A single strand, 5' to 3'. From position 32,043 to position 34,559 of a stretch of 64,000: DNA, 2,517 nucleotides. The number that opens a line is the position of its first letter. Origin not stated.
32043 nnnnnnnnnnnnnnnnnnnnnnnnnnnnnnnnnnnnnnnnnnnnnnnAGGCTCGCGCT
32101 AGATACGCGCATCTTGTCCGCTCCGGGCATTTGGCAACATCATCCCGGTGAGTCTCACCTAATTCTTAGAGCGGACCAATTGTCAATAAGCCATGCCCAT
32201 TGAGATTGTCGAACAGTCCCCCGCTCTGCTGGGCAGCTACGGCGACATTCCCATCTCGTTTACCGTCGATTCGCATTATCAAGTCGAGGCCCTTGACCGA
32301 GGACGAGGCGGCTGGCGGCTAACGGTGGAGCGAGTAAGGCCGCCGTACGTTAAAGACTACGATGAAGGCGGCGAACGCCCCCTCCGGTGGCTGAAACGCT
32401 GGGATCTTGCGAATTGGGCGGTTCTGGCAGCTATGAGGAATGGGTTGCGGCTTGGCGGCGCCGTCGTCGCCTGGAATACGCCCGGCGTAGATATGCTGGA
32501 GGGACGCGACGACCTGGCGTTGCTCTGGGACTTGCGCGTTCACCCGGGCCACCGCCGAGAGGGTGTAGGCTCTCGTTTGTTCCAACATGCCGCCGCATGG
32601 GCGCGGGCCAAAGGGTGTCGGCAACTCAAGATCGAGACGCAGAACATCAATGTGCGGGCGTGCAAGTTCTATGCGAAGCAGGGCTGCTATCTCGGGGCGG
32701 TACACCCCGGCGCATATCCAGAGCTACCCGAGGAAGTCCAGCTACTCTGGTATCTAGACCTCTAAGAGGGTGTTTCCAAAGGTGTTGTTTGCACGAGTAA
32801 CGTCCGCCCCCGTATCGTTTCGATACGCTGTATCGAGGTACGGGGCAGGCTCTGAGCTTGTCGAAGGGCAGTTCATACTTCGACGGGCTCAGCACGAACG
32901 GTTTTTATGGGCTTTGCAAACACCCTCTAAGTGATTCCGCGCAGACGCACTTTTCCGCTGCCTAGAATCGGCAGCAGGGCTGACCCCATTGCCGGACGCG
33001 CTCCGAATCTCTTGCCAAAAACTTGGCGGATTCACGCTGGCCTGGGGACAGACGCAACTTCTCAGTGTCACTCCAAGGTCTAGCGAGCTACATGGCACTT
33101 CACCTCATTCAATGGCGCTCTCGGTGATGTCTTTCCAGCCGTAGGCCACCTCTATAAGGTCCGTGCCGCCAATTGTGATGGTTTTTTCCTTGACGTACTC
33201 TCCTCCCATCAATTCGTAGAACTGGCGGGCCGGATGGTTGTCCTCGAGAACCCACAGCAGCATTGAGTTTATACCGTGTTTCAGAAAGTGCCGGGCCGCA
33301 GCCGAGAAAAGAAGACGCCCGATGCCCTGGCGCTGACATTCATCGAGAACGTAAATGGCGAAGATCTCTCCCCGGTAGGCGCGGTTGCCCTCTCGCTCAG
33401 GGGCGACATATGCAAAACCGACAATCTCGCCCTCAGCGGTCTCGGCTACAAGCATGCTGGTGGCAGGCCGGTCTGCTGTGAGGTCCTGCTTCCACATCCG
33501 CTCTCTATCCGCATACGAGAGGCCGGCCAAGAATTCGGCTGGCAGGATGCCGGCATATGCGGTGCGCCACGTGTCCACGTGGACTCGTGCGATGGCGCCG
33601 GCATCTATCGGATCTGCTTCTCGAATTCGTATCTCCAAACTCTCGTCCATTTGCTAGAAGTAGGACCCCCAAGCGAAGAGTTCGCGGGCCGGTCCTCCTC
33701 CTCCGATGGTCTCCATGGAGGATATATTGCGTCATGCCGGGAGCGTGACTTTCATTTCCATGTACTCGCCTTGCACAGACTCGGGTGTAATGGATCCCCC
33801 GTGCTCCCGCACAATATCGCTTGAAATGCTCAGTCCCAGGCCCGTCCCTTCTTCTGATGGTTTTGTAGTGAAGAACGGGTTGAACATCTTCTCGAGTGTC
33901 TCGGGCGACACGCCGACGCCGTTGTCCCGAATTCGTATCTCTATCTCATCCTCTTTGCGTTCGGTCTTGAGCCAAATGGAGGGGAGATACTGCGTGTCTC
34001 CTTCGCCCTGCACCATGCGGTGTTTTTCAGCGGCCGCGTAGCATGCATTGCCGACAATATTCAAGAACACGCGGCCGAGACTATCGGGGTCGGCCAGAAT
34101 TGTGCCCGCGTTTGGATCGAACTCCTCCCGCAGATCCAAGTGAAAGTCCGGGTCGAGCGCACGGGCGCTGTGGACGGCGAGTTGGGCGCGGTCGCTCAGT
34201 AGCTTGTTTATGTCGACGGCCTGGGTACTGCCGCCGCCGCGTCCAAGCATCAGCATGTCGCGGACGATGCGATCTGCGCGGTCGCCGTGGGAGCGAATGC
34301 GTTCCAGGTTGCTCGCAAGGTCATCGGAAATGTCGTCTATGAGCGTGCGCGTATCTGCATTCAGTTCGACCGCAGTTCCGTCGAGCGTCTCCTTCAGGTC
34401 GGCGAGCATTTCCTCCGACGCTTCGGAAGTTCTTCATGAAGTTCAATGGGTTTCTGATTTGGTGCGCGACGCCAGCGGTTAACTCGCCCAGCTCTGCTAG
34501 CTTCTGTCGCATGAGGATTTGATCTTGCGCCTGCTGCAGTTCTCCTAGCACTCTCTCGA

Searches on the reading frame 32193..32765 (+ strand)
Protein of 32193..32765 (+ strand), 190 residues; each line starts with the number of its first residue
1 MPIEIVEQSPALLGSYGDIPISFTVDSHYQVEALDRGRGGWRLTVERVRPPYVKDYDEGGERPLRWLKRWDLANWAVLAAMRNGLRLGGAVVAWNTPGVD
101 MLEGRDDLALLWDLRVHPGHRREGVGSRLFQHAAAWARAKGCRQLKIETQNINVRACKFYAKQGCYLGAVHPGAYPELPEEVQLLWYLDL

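Call 22: search_protein_families(library=pfam, proteins=[window:32193-32765:+], max_evalue=0.001)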
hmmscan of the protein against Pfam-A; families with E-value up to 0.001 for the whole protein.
window:32193-32765:+ (190 aa): 2 families
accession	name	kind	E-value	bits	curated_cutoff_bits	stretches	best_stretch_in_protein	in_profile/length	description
PF00583.31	Acetyltransf_1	-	1e-15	58.4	20.7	1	56-164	16-115/116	Acetyltransferase (GNAT) family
PF13508.13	Acetyltransf_7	-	7.3e-11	42.7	27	1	100-164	28-81/84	Acetyltransferase (GNAT) domain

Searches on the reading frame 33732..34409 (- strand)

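Call 59: search_protein_families(library=pfam, proteins=[window:33732-34409:-], max_evalue=0.01)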
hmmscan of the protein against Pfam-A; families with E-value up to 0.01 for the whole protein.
window:33732-34409:- (225 aa): 4 families
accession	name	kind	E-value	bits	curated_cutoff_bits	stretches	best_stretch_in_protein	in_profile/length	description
PF02518.31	HATPase_c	-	5e-22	78.9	26.4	1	107-224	2-108/111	Histidine kinase-, DNA gyrase B-, and HSP90-like ATPase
PF13589.12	HATPase_c_3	-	0.0023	18.4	25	1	114-185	6-62/137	Histidine kinase-, DNA gyrase B-, and HSP90-like ATPase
PF00512.31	HisKA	-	0.0025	18.3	26.9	1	27-58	32-63/66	His Kinase A (phospho-acceptor) domain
PF13581.12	HATPase_c_2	-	0.0077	16.7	27.4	0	142-202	59-111/127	Histidine kinase-like ATPase domain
